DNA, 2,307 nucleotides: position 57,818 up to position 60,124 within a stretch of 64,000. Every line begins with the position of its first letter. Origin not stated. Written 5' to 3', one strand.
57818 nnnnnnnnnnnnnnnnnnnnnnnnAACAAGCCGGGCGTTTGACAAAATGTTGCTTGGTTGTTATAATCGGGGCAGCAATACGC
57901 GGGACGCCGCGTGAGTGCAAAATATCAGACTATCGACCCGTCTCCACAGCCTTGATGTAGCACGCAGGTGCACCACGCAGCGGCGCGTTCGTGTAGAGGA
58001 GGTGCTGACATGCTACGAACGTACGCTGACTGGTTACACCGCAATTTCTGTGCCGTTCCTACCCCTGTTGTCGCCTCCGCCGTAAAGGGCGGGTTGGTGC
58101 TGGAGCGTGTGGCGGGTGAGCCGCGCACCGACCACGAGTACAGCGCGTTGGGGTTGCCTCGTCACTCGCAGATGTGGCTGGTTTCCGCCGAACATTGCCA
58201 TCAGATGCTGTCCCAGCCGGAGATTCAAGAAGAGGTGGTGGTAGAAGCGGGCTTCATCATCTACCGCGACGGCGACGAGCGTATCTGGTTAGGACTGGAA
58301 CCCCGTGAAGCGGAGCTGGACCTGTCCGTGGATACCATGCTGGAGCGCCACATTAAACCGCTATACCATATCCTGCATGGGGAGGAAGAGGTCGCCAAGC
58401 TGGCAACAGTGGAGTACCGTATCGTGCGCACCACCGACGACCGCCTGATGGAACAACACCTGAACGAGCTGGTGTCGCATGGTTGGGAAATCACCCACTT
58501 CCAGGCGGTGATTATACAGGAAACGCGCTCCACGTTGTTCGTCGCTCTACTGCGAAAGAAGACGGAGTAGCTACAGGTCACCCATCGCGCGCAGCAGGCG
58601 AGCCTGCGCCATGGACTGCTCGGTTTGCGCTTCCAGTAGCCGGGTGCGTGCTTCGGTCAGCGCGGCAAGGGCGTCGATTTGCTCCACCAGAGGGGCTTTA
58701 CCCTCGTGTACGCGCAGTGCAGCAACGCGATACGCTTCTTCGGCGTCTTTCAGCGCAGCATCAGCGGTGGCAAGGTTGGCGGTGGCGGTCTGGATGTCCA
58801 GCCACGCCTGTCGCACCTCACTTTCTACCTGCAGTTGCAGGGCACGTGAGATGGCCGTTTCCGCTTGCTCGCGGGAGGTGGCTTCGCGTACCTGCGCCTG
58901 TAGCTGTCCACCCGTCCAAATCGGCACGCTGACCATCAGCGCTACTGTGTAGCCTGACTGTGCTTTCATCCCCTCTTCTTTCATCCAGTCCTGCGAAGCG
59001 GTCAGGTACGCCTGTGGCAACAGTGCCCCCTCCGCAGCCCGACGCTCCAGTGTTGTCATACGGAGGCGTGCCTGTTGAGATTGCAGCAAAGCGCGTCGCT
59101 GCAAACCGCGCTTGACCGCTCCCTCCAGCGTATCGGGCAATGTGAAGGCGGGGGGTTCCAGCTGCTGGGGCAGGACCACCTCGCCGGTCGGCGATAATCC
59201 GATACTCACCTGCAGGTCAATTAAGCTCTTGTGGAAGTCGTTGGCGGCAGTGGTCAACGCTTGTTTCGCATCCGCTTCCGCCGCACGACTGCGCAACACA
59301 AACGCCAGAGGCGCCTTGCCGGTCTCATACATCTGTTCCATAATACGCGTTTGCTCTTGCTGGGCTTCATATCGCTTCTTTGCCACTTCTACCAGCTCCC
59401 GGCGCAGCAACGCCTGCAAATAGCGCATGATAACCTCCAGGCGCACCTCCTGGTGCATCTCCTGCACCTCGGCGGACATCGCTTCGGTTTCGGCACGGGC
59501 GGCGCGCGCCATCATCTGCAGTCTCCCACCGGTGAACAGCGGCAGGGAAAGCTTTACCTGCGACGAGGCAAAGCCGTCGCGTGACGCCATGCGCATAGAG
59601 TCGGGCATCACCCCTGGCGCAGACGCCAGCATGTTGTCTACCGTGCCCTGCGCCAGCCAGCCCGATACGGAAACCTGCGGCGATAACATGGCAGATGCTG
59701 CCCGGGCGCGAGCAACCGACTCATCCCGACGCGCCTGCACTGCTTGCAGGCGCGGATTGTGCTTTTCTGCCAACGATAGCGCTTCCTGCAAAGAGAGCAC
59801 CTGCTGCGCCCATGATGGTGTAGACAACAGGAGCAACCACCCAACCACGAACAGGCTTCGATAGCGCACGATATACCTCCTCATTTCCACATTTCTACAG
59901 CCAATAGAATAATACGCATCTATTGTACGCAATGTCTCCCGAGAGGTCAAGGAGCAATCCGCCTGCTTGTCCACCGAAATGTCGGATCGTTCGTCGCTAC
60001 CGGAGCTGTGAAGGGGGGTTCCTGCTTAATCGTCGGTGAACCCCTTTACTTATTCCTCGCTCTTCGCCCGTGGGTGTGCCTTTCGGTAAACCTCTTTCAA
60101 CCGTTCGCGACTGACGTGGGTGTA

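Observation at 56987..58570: Flagellar operon ends abruptly after ylxF-like gene; replaced by a DUF4058 (Uma2-like nuclease fold) gene and a hypothetical gene driven by a perfect consensus promoter with a long structured leader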

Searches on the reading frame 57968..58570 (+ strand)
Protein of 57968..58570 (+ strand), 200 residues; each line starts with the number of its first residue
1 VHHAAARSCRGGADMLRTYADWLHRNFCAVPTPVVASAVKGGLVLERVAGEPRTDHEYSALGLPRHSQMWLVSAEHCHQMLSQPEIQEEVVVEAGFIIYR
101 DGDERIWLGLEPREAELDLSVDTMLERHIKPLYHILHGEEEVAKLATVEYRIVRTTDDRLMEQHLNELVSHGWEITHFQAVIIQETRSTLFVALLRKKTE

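Call 3: search_protein_families(library=pfam, proteins=[window:57968-58570:+], max_evalue=0.01)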
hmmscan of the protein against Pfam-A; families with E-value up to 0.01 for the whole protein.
window:57968-58570:+ (200 aa): 0 families

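Call 6: find_homologous_proteins(query=window:58010-58570:+, max_evalue=0.001)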
Query window:58010-58570:+ (186 aa): 15 proteins with E <= 0.001 among 374 candidates.
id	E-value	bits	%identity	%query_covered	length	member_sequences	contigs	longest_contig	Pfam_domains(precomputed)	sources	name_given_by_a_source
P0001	3.1e-116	404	96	100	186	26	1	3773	-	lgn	-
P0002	5.3e-105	367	84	100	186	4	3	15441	-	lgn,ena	-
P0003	6.9e-105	367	86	100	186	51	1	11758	-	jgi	jgi:hypothetical protein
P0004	1.5e-104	366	86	100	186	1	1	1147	-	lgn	-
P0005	2.3e-104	365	86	100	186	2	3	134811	-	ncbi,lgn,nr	ncbi:MAG: hypothetical protein HPY54_04330 [Chthonomonadetes bacterium]|nr:hypothetical protein [Cht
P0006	8.5e-104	363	86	100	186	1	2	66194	-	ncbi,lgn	ncbi:MAG: hypothetical protein WHX60_01845 [Armatimonadota bacterium]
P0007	9.1e-104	363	85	99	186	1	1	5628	-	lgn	-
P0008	6.6e-103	360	84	99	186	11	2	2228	-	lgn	-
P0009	6.5e-102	357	82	99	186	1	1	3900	-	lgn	-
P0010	1.1e-101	356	84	99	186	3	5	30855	-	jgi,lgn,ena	jgi:hypothetical protein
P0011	1.9e-101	355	83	100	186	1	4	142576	-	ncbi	-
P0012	9.4e-101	353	82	100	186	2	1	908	-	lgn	-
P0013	7.2e-97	341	80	100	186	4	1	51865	-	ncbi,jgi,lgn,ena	-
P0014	2.1e-95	336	78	99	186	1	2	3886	-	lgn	-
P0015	7.8e-94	331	77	100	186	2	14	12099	-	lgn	-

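Call 7: find_encoding_contigs(protein=window:58010-58567:+, flank=10000, max_places=10)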
Protein window:58010-58567:+ (186 aa): no gene with exactly this product is on record in the collection.

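Call 8: find_encoding_contigs(protein=P0005, flank=10000, max_places=3)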
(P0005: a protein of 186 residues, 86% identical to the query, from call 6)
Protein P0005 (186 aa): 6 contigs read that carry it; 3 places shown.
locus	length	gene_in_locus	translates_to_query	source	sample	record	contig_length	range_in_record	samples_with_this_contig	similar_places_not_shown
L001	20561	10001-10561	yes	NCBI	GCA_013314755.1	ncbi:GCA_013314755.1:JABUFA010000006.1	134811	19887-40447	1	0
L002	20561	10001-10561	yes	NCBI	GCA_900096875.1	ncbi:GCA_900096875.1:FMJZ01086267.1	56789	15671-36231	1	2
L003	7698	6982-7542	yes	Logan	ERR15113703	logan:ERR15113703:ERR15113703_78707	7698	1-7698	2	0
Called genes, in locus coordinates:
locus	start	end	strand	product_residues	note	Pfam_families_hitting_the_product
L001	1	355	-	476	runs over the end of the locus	PF16257:UxaE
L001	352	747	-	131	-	PF01934:HepT-like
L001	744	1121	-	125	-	PF03445:DUF294 (faint), PF01909:NTP_transf_2, PF18765:Polbeta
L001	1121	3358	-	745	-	PF18072:FGAR-AT_linker, PF00586:AIRS, PF02769:AIRS_C, PF00586:AIRS, PF02769:AIRS_C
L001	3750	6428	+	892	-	PF08448:PAS_4, PF01590:GAF, PF13185:GAF_2, PF13492:GAF_3 (weak), PF08448:PAS_4, PF00512:HisKA, PF02518:HATPase_c, PF00072:Response_reg, +2 more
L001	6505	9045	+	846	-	-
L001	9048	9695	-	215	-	PF13482:RNase_H_2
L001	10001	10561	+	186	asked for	-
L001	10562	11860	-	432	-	PF02321:OEP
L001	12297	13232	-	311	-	PF02899:Phage_int_SAM_1, PF13495:Phage_int_SAM_4 (weak), PF00589:Phage_integrase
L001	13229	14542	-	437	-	PF01134:GIDA, PF01262:AlaDh_PNT_C (faint), PF07992:Pyr_redox_2 (faint), PF13450:NAD_binding_8 (weak)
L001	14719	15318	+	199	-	PF07963:N_methyl, PF07596:SBP_bac_10 (faint)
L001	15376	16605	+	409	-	PF01408:GFO_IDH_MocA, PF02894:GFO_IDH_MocA_C, PF22725:GFO_IDH_MocA_C3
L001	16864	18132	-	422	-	PF06134:RhaA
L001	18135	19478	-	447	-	PF00501:AMP-binding (faint), PF27533:CapK_C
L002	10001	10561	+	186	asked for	-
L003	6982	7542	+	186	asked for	-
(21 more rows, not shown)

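Call 9: find_encoding_contigs(protein=P0011, flank=10000, max_places=3)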
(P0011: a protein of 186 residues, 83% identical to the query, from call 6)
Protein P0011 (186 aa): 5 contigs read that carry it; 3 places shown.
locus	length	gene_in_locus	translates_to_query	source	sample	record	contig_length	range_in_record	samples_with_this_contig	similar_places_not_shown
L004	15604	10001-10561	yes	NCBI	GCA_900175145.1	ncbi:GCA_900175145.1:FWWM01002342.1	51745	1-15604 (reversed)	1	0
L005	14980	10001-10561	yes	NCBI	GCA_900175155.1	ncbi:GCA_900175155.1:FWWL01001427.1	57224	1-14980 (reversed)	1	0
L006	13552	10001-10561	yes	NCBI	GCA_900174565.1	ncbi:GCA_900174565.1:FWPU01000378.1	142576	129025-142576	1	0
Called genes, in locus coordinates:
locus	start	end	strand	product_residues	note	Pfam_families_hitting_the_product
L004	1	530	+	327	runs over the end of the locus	PF04015:DUF362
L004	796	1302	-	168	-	PF00578:AhpC-TSA, PF08534:Redoxin, PF00085:Thioredoxin, PF13098:Thioredoxin_2, PF13905:Thioredoxin_8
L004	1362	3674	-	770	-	PF00041:fn3 (weak), PF00395:SLH (faint), PF12831:FAD_oxidored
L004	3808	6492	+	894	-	PF08448:PAS_4, PF01590:GAF, PF13185:GAF_2 (weak), PF13492:GAF_3 (weak), PF08448:PAS_4, PF00512:HisKA, PF02518:HATPase_c, PF00072:Response_reg, +2 more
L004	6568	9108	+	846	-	-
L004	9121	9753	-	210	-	PF13482:RNase_H_2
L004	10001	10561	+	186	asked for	-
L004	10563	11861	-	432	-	PF02321:OEP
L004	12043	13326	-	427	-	-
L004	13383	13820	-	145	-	-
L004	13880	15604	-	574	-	?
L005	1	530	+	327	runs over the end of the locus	PF04015:DUF362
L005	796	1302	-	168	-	PF00578:AhpC-TSA, PF08534:Redoxin, PF00085:Thioredoxin, PF13098:Thioredoxin_2, PF13905:Thioredoxin_8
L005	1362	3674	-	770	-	PF00041:fn3 (weak), PF00395:SLH (faint), PF12831:FAD_oxidored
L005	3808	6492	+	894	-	PF08448:PAS_4, PF01590:GAF, PF13185:GAF_2 (weak), PF13492:GAF_3 (weak), PF08448:PAS_4, PF00512:HisKA, PF02518:HATPase_c, PF00072:Response_reg, +2 more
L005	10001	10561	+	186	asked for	-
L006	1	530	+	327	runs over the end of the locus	PF04015:DUF362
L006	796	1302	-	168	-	PF00578:AhpC-TSA, PF08534:Redoxin, PF00085:Thioredoxin, PF13098:Thioredoxin_2, PF13905:Thioredoxin_8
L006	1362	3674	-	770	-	PF00041:fn3 (weak), PF00395:SLH (faint), PF12831:FAD_oxidored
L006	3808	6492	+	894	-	PF08448:PAS_4, PF01590:GAF, PF13185:GAF_2 (weak), PF13492:GAF_3 (weak), PF08448:PAS_4, PF00512:HisKA, PF02518:HATPase_c, PF00072:Response_reg, +2 more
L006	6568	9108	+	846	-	-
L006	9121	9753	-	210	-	PF13482:RNase_H_2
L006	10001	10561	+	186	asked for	-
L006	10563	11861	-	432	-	PF02321:OEP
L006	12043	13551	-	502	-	?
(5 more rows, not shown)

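Call 10: find_encoding_contigs(protein=P0013, flank=10000, max_places=3)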
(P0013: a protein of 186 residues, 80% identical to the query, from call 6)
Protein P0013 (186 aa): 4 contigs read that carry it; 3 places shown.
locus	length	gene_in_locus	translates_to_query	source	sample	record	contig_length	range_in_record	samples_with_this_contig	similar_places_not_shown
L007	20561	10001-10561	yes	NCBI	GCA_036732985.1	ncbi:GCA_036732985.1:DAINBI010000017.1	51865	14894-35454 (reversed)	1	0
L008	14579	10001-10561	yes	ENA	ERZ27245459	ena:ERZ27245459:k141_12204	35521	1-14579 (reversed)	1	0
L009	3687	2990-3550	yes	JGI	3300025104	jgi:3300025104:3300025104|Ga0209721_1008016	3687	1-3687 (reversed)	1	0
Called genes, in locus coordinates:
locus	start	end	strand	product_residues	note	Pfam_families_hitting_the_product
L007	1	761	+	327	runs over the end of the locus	PF04015:DUF362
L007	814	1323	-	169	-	PF00578:AhpC-TSA, PF08534:Redoxin, PF13098:Thioredoxin_2, PF00085:Thioredoxin, PF13905:Thioredoxin_8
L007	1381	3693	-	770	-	PF00041:fn3, PF01946:Thi4 (weak), PF00890:FAD_binding_2 (faint), PF12831:FAD_oxidored, PF13450:NAD_binding_8 (weak), PF00395:SLH (weak)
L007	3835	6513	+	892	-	PF00989:PAS (faint), PF08448:PAS_4, PF01590:GAF, PF13185:GAF_2 (weak), PF08448:PAS_4, PF00512:HisKA, PF02518:HATPase_c, PF00072:Response_reg, +1 more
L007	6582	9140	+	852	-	-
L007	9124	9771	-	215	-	PF13482:RNase_H_2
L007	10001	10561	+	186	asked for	-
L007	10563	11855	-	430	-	PF02321:OEP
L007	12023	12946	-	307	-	PF02899:Phage_int_SAM_1, PF13495:Phage_int_SAM_4 (weak), PF00589:Phage_integrase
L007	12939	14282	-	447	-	PF01134:GIDA, PF01262:AlaDh_PNT_C (faint), PF07992:Pyr_redox_2 (weak)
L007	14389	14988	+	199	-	PF07963:N_methyl (weak), PF07596:SBP_bac_10 (weak)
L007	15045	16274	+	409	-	PF01408:GFO_IDH_MocA, PF02894:GFO_IDH_MocA_C, PF22725:GFO_IDH_MocA_C3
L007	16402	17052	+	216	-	-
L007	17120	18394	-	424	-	PF06134:RhaA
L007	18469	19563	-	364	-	PF13439:Glyco_transf_4, PF13579:Glyco_trans_4_4, PF13524:Glyco_trans_1_2 (faint), PF20706:GT4-conflict, PF00534:Glycos_transf_1, PF13692:Glyco_trans_1_4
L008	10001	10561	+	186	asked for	-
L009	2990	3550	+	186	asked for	-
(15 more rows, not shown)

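Call 16: find_related_loci(query=window:58010-58567:+, collection=metagenome_contigs, flank=6000)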
Query window:58010-58567:+ (186 aa) in metagenome_contigs; peptide patterns used: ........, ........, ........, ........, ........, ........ (x = any residue, [..] = any of these).
128 stretches matched a pattern; 19 encode a relative of the query (tblastn E <= 1e-3); 18 distinct loci.
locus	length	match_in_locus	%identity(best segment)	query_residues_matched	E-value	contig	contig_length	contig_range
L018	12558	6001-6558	96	1-186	4e-122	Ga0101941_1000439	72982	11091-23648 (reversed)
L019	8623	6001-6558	89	1-186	1e-113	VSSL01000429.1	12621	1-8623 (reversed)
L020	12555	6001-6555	86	1-185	1e-110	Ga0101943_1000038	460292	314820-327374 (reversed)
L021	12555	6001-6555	86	1-185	1e-110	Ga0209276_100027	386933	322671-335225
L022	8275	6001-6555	86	1-185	3e-110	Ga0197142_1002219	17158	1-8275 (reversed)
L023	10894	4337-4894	86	1-186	7e-110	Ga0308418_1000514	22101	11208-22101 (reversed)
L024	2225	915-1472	84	1-186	3e-115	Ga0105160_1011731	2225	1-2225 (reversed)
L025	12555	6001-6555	85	1-185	1e-108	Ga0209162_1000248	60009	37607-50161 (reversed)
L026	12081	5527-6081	85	1-185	1e-108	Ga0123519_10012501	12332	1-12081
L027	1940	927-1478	84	1-184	1e-112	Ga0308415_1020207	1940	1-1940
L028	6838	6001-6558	82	1-186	8e-107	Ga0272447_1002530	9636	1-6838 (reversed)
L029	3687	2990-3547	80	1-186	2e-103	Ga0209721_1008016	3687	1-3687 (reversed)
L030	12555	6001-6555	86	1-185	3e-111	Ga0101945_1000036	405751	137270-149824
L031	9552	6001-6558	83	1-186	6e-101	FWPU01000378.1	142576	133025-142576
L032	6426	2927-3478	86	1-185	3e-100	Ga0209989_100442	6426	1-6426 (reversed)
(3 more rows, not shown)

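Call 33: search_solved_structures(query=window:58010-58567:+, max_evalue=10, show_alignments=2)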
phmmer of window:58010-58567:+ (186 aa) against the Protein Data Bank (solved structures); distinct sequences matched with E-value up to 10: 4.
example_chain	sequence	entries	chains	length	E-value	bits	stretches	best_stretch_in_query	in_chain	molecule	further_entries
4gyr_A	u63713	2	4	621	0.084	16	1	59-104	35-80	Allophanate hydrolase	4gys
9jvt_v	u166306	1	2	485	0.73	12.9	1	72-112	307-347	Villin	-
9jus_v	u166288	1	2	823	1.2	12.2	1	72-112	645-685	villin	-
3uhj_A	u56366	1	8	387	1.7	11.7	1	37-83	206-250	Probable glycerol dehydrogenase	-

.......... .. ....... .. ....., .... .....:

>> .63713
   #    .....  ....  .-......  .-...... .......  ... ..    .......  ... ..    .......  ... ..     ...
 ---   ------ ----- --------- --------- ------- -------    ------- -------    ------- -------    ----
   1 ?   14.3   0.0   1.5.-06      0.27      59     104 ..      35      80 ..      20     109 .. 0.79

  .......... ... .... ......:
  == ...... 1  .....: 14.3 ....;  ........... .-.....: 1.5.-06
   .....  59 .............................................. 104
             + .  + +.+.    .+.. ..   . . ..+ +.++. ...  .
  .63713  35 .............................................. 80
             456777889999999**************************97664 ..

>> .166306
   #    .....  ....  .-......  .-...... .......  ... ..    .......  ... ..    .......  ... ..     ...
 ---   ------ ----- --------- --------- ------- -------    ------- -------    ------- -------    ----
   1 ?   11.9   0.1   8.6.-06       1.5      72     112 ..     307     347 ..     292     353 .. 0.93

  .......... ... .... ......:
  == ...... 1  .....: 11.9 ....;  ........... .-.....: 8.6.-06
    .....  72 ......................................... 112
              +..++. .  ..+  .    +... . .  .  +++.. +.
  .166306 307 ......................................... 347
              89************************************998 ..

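Call 43: predict_structure(alignment_id=A4)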
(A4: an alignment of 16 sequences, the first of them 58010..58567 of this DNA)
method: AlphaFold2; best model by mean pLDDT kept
length: 186 residues; sequences in the alignment: 16
mean_pLDDT: 63.3   pTM: 0.59
mean pLDDT of the five models: 63.3, 54.1, 54.0, 48.7, 48.6
residues with pLDDT >= 90: 0; 70-90: 57; 50-70: 100; < 50: 29
segments of 3 or more residues with pLDDT < 50: 35-50, 169-172
pLDDT, mean of each block of 10 residues (from residue 1): 53 65 64 46 41 63 74 66 68 70 73 75 79 66 65 69 53 55 52
secondary structure, 60 per line:
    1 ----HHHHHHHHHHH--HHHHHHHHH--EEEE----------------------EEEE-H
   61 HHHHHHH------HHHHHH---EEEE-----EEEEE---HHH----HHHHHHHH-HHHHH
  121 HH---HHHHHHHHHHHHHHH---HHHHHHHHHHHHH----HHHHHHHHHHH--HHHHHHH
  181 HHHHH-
elements in order: H5-15 H18-26 E29-32 E55-58 H60-67 H74-79 E83-86 E92-96 H107-114 H116-122 H126-140 H144-156 H161-171 H174-185

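Call 44: search_protein_families(library=pfam, proteins=[window:58010-58567:+], max_evalue=10)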
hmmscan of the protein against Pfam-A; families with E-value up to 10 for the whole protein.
window:58010-58567:+ (186 aa): 1 family
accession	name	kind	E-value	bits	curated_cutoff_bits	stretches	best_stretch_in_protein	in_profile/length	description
PF08410.15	DUF1737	-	0.23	11.8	24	1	136-160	4-28/53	Domain of unknown function (DUF1737)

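Call 45: search_protein_families(library=padloc, proteins=[window:58010-58567:+], max_evalue=1)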
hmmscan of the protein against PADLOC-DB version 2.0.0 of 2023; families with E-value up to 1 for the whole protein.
window:58010-58567:+ (186 aa): 0 families

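Call 46: search_protein_families(library=ncbifam, proteins=[window:58010-58567:+], max_evalue=1)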
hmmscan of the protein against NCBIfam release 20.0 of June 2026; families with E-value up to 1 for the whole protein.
window:58010-58567:+ (186 aa): 1 family
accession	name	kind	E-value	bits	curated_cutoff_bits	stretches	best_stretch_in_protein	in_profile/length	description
NF053529.1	Sp36_fam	equivalog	0.022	14.7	50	1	135-177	2-46/50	Sp36 family protein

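Call 47: search_protein_representatives(alignment_id=A4)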
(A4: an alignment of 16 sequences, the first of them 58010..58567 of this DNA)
Query: 16 sequences, 186 profile positions. Proteins with E-value up to 0.001 (for the whole library): 2; up to 1e-10: 1; up to 1e-30: 1. The best 2 are listed.
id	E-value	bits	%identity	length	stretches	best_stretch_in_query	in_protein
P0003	3.5e-116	401.7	-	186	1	1-186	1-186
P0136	8.8e-04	35.3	-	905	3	80-111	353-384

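Call 68: search_protein_families(library=phrogs, proteins=[window:58010-58567:+], max_evalue=0.1)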
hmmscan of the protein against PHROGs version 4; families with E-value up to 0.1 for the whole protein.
window:58010-58567:+ (186 aa): 0 families

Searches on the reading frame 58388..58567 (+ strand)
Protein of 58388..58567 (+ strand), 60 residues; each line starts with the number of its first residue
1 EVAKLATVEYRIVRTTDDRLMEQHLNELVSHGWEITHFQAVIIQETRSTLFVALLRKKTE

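Call 44: search_protein_families(library=pfam, proteins=[window:58388-58567:+], max_evalue=10)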
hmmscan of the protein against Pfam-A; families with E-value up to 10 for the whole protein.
window:58388-58567:+ (60 aa): 1 family
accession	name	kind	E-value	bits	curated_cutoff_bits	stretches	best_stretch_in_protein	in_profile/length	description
PF08410.15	DUF1737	-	0.033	14.5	24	1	10-35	4-29/53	Domain of unknown function (DUF1737)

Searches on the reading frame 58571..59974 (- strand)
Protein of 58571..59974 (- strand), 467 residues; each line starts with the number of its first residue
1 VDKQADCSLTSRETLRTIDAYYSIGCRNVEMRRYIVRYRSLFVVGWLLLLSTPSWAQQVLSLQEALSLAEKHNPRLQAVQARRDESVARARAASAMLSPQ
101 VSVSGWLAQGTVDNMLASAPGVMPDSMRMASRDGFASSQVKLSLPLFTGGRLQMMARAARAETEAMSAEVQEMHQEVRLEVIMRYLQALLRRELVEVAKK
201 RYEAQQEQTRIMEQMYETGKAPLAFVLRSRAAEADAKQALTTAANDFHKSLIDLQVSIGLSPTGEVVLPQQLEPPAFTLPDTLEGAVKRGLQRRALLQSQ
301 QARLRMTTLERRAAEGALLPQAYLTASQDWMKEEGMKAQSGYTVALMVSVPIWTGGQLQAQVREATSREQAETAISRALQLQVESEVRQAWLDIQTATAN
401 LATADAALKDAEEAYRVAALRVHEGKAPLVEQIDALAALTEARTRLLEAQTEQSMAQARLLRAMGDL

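Call 3: search_protein_families(library=pfam, proteins=[window:58571-59974:-], max_evalue=0.01)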
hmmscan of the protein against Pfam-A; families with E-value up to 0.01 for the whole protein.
window:58571-59974:- (467 aa): 1 family
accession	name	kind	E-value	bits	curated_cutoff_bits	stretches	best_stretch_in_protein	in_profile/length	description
PF02321.23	OEP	-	1.7e-49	168.6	22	2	62-259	1-187/187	Outer membrane efflux protein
